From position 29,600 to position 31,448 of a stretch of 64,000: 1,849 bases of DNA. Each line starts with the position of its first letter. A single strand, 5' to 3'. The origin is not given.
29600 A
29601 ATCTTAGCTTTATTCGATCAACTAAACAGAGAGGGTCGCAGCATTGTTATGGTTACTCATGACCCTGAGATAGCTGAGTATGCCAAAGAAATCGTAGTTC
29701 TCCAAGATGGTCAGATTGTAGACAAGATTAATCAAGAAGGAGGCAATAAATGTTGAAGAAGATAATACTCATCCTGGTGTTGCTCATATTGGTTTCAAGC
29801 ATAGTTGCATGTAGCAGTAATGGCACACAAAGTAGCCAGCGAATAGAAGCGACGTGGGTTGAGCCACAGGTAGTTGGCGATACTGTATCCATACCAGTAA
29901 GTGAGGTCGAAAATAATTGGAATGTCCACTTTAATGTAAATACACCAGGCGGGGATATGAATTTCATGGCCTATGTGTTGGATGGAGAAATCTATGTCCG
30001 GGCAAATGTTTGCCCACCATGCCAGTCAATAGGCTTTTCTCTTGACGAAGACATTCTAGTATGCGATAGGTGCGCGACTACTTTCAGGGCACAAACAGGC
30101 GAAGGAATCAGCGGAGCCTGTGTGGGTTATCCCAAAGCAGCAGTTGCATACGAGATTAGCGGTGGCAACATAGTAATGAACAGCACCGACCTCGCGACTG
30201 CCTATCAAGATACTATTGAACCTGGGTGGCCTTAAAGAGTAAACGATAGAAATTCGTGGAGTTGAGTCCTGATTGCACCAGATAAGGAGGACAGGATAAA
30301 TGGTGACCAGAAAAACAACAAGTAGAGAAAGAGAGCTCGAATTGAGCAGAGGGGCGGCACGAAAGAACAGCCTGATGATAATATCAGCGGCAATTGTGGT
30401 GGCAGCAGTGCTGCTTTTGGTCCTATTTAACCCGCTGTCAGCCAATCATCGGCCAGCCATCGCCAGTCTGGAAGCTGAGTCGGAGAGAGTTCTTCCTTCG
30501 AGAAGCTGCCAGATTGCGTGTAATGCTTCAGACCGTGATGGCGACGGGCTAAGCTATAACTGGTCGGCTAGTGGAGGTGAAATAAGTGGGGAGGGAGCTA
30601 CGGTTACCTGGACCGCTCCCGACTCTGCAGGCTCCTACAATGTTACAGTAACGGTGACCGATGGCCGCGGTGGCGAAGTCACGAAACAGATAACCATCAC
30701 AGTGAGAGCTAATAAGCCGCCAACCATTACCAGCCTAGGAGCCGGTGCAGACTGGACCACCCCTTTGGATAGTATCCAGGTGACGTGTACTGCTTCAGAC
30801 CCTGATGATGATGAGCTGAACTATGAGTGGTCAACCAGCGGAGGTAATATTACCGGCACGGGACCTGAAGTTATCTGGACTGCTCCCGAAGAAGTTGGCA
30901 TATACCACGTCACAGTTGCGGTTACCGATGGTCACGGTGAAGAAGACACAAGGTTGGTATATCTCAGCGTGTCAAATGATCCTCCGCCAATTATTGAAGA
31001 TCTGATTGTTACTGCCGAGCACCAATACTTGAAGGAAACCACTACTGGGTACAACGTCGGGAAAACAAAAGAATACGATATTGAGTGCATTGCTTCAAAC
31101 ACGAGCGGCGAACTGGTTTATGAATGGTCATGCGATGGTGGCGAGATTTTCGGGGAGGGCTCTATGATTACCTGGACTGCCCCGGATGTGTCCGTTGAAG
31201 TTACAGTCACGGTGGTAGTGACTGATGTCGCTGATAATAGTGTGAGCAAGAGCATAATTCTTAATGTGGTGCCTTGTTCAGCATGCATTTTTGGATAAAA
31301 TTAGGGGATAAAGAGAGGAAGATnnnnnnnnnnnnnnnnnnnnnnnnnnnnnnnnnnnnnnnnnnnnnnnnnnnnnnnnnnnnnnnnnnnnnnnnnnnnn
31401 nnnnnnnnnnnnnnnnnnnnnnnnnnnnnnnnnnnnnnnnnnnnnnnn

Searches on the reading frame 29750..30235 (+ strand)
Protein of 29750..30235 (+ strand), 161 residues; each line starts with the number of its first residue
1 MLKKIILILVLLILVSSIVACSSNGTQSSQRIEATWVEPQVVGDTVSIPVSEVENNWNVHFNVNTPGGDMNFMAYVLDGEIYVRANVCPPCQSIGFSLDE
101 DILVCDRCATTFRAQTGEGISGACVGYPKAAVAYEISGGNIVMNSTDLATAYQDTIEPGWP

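Call 6: search_protein_families(library=pfam, proteins=[window:29750-30235:+], max_evalue=0.0001)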
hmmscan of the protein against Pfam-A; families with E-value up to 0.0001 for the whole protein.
window:29750-30235:+ (161 aa): 1 family
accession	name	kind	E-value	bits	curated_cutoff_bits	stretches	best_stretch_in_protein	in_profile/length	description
PF10080.14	FtrD-like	-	1.6e-12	47.9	26.3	1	58-151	6-97/101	Membrane iron-sulfur containing protein FtrD-like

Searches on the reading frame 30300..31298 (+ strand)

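Call 3: search_protein_families(library=pfam, proteins=[window:30300-31298:+], max_evalue=0.01)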
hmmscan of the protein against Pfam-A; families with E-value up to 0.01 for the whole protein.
window:30300-31298:+ (332 aa): 15 families
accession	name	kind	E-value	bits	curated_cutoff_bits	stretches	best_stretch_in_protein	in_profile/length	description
PF17963.7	Big_9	-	6.7e-17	62.6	23.6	2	73-134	24-89/89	Bacterial Ig domain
PF00801.26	PKD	-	1.4e-14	54.2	23.5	2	73-135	18-80/80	PKD domain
PF18911.6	PKD_4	-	3.7e-14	53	27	2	59-135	9-85/85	PKD domain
PF22352.2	K319L-like_PKD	-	5.1e-12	46.1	27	2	65-135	9-84/84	K319L-like, PKD domain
PF05345.18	He_PIG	-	2e-10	41.4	24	1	78-135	30-95/96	Putative Ig domain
PF17892.7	Cadherin_5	-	6.8e-07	29.5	26.5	1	71-135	28-97/98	Cadherin-like domain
PF16820.11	PKD_3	-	1.5e-06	28.4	26.3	0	244-294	6-54/68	PKD-like domain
PF13895.12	Ig_2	-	1.9e-05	25.2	27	0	57-135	4-79/79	Immunoglobulin domain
PF21027.3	Sde0182_C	-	0.0001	23.2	27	0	75-144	8-74/83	Cellulose-binding protein Sde0182, C-terminal domain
PF18085.6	Mak_N_cap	-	0.00046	21.6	22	0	196-246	30-78/87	Maltokinase N-terminal cap domain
PF18887.5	MBG_3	-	0.0011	19.4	25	0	104-122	38-56/72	MBG domain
PF17803.7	Cadherin_4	-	0.0022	18.9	25.1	1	130-182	2-59/71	Bacterial cadherin-like domain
PF15418.12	DUF4625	-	0.0076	17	27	0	110-135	105-130/131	Domain of unknown function (DUF4625)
PF21602.3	GldM_3rd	-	0.0089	16.7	25.2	0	85-128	31-74/82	GldM third domain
PF19077.6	Big_13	-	0.0095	16.8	27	0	100-135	64-100/102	Bacterial Ig-like domain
